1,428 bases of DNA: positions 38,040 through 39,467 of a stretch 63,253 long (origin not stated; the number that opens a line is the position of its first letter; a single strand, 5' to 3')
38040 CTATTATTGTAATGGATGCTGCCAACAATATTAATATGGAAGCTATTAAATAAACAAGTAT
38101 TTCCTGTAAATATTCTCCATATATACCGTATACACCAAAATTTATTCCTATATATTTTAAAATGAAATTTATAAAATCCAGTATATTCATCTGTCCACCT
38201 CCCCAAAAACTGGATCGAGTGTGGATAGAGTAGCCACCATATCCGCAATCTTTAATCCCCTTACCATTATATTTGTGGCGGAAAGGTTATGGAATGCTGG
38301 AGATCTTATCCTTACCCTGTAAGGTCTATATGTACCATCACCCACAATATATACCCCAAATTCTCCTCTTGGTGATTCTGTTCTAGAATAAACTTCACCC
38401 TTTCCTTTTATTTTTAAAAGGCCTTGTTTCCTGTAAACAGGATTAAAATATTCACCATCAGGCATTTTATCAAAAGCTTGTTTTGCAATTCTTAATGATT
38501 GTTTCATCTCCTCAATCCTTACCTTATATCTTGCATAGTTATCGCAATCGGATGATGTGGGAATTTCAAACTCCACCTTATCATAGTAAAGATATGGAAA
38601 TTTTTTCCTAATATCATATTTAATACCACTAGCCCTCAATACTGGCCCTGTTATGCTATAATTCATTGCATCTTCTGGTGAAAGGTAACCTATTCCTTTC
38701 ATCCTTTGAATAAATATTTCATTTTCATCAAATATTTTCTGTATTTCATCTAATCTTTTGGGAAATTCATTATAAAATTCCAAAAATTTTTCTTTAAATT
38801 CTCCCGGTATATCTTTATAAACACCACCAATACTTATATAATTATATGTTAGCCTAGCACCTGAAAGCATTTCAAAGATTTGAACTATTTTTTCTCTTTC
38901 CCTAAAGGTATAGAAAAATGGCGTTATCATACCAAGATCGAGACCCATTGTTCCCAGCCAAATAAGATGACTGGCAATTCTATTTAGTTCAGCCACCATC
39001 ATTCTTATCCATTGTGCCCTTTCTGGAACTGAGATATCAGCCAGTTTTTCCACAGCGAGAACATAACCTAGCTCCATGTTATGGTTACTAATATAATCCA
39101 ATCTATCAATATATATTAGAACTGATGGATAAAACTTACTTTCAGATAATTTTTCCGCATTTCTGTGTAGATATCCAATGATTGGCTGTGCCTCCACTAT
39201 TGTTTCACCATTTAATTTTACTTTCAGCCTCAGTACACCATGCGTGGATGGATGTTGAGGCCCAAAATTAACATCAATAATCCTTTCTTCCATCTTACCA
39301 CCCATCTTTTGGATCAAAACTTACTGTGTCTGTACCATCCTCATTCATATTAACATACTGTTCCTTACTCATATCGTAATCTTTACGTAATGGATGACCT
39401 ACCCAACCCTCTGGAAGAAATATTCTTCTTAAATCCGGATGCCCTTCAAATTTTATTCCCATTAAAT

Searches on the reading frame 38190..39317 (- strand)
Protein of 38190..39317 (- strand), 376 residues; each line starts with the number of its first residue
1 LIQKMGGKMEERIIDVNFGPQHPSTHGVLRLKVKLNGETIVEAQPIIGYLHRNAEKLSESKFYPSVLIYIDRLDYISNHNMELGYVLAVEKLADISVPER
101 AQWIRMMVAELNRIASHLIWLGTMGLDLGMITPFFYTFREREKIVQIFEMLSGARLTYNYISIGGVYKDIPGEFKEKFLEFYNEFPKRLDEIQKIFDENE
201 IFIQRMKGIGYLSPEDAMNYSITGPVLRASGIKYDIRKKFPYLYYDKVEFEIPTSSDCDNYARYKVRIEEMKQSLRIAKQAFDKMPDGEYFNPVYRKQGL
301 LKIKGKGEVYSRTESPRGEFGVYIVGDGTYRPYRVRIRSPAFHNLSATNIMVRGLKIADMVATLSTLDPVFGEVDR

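Call 76: search_protein_families(library=pfam, proteins=[window:38190-39317:-], max_evalue=0.00001)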
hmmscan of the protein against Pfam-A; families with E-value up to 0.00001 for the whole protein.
window:38190-39317:- (376 aa): 1 family
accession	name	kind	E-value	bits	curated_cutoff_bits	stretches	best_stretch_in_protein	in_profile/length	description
PF00346.24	Complex1_49kDa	-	1.4e-96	323.2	24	1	127-376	1-271/271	Respiratory-chain NADH dehydrogenase, 49 Kd subunit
